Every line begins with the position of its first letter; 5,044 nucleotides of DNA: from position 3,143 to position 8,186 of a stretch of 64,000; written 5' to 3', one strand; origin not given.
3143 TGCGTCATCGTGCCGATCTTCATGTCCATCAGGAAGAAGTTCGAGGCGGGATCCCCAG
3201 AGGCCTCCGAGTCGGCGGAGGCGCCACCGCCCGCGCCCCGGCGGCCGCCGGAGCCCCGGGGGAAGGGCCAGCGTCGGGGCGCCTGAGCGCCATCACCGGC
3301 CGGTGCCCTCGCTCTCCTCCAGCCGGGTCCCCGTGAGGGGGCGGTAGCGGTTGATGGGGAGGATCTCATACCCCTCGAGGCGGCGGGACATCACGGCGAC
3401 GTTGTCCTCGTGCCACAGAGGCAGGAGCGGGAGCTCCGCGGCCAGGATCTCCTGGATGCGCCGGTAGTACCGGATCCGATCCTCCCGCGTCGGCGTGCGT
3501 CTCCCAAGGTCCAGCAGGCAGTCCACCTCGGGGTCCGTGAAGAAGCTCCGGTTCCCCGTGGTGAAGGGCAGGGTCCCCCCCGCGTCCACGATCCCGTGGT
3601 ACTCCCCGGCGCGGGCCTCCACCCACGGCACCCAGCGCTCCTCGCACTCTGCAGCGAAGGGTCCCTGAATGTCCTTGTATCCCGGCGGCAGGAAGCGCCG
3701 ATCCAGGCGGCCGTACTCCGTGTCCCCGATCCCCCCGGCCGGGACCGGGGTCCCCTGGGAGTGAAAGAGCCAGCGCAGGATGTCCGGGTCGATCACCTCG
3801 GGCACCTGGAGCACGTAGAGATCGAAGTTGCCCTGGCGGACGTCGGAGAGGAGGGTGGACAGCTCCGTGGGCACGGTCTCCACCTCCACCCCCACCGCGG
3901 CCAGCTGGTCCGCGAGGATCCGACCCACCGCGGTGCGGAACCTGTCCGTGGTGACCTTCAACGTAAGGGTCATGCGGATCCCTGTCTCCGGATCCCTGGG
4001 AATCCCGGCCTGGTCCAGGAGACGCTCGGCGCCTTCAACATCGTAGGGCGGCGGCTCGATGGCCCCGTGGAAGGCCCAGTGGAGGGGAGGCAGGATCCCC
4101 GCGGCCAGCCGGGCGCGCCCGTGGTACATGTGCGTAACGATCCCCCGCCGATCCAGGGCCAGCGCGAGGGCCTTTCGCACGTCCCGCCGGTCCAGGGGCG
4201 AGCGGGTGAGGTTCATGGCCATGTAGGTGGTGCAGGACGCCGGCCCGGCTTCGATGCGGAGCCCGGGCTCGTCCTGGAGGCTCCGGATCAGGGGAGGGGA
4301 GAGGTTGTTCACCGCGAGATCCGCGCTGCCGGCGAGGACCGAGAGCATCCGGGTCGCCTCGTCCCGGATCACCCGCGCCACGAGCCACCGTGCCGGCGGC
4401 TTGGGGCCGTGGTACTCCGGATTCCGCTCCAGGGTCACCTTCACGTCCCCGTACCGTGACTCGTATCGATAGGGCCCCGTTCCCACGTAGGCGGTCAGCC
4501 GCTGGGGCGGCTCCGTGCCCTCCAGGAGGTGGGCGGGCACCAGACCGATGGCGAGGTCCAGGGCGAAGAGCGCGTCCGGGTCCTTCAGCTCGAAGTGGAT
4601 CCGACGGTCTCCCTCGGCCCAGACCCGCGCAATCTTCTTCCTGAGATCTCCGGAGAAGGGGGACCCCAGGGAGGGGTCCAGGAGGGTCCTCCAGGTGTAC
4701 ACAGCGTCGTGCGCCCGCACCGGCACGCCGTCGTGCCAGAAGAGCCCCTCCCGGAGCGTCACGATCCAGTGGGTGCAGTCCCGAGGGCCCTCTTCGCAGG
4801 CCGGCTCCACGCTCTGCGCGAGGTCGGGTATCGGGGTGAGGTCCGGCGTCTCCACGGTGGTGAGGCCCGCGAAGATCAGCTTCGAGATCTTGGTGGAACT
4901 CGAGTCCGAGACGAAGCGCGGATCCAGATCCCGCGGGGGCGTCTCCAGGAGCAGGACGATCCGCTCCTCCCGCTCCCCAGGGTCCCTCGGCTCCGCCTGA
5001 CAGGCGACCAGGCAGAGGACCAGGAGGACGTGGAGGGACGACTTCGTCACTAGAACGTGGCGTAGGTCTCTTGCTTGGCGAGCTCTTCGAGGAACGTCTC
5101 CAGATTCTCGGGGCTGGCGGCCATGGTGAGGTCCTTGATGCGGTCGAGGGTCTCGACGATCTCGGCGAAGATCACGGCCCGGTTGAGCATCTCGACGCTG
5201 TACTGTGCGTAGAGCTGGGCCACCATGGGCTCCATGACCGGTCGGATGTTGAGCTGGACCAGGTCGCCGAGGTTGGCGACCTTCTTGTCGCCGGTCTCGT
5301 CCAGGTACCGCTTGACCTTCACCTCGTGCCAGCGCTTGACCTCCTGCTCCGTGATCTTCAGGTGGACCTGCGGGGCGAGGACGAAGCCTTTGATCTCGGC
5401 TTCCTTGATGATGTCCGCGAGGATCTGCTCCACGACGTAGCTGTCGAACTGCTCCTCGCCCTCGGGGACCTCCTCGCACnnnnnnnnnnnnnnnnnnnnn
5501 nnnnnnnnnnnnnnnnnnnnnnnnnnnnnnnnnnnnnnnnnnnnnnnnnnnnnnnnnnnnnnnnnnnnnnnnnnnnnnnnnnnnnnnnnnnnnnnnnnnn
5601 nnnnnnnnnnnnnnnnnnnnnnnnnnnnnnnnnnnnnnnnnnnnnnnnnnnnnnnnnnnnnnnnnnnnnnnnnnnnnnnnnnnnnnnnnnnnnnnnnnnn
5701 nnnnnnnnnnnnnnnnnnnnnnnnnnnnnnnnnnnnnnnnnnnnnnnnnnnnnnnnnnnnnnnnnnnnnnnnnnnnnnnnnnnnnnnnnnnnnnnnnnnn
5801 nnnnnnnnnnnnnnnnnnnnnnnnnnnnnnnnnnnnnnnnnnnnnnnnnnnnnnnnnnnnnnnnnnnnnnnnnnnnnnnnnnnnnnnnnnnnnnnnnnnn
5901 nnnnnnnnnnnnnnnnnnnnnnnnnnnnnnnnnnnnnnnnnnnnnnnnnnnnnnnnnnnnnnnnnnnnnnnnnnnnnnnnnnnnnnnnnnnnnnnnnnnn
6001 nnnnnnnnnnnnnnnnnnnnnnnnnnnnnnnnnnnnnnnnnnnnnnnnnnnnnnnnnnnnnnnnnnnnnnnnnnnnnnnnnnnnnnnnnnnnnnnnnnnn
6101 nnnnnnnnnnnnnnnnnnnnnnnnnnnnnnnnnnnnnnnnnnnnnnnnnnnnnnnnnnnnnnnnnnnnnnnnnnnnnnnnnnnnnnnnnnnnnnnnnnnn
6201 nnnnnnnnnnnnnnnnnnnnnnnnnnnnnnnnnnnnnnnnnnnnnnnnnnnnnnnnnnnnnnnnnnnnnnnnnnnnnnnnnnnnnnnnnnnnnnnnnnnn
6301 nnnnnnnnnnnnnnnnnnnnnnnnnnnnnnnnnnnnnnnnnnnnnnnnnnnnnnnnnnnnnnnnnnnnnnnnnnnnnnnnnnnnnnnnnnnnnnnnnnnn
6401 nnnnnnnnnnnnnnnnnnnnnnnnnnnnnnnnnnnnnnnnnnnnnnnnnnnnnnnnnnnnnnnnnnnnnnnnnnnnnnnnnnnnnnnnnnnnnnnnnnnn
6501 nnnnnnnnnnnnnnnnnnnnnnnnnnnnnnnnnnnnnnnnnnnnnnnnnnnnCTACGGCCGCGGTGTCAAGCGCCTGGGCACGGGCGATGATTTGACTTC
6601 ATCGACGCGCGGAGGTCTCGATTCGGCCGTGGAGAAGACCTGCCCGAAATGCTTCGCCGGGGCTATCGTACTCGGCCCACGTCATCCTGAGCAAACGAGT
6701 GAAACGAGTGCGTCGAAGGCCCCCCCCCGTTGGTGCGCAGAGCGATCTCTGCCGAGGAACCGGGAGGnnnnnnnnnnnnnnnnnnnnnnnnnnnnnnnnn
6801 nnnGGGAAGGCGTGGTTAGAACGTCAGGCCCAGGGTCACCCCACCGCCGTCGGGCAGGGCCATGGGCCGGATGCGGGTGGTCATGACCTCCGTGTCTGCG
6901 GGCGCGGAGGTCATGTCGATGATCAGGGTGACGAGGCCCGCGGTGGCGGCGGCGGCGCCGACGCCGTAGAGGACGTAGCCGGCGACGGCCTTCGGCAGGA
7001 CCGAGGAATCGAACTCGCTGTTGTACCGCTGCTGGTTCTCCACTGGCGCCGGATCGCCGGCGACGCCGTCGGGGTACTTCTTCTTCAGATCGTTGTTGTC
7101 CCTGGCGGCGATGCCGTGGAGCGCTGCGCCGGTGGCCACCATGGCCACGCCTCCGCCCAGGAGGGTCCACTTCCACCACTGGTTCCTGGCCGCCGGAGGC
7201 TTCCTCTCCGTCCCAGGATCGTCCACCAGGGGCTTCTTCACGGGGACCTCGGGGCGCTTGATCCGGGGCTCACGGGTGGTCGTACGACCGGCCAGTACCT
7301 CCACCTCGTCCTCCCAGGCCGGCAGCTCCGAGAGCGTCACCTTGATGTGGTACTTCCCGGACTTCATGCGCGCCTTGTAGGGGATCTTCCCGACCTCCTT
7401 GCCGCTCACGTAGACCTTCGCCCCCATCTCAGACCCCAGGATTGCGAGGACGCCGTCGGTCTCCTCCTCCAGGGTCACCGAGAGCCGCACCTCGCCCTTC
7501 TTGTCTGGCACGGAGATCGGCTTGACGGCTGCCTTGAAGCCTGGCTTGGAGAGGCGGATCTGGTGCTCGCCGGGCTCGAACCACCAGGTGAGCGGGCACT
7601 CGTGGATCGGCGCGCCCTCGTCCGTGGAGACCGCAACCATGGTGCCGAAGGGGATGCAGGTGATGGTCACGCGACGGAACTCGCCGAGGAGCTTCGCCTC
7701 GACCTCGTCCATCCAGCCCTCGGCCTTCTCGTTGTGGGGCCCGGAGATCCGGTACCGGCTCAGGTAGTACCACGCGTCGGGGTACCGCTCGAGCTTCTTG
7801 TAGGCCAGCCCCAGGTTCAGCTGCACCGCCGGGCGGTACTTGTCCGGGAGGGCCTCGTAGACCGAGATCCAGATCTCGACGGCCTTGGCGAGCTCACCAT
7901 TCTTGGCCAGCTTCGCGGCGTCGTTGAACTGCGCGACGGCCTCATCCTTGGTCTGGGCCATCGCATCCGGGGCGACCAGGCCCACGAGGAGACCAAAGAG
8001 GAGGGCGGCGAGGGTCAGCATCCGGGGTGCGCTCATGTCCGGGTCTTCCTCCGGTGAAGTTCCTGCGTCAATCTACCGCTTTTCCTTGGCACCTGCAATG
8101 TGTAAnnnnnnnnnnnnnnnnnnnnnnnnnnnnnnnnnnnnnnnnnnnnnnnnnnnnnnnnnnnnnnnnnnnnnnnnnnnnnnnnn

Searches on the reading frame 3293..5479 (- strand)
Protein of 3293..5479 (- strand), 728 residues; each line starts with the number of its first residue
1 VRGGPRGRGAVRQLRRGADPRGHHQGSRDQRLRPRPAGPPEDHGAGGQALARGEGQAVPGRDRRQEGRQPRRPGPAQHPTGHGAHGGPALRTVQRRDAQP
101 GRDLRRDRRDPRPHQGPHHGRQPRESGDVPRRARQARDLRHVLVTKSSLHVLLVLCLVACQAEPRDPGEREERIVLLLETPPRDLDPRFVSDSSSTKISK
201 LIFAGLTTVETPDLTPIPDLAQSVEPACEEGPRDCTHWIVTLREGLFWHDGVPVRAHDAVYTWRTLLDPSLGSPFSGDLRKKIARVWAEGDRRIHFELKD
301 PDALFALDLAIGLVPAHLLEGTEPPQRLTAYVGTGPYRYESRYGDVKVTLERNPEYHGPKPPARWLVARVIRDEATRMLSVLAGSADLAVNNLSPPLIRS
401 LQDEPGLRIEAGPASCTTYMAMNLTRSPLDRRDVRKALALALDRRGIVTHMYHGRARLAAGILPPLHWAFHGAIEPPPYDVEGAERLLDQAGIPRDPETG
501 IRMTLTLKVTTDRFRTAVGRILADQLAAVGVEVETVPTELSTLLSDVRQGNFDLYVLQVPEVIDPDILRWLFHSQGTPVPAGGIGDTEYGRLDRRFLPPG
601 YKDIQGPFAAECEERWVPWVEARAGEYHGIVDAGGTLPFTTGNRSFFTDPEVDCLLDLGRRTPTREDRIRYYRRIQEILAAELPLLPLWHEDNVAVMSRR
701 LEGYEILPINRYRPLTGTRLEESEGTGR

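Call 51: search_protein_families(library=pfam, max_evalue=0.00001, proteins=[window:3293-5479:-])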
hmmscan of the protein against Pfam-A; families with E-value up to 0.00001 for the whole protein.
window:3293-5479:- (728 aa): 1 family
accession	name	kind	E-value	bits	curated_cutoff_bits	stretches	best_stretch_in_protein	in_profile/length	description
PF00496.27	SBP_bac_5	-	3.8e-71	240.6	32.4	1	216-572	2-360/368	Bacterial extracellular solute-binding proteins, family 5 Middle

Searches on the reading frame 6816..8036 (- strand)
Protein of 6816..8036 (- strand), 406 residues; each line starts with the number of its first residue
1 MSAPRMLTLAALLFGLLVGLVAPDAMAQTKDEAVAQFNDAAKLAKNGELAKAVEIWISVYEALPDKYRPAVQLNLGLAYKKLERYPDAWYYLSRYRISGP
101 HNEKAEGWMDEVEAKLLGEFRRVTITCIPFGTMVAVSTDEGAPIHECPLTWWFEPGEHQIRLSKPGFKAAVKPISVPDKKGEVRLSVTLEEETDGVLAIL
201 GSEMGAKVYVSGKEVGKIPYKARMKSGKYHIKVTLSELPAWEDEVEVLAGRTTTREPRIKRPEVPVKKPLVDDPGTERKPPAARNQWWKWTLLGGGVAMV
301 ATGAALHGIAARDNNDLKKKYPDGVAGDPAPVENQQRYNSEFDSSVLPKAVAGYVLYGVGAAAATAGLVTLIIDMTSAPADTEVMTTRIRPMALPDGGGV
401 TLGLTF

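Call 98: search_protein_families(library=pfam, max_evalue=0.0001, proteins=[window:6816-8036:-])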
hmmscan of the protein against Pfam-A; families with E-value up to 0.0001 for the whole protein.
window:6816-8036:- (406 aa): 1 family
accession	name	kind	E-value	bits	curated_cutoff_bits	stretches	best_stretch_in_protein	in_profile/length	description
PF08308.17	PEGA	-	6.3e-15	55.3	20.8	2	123-192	4-70/71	PEGA domain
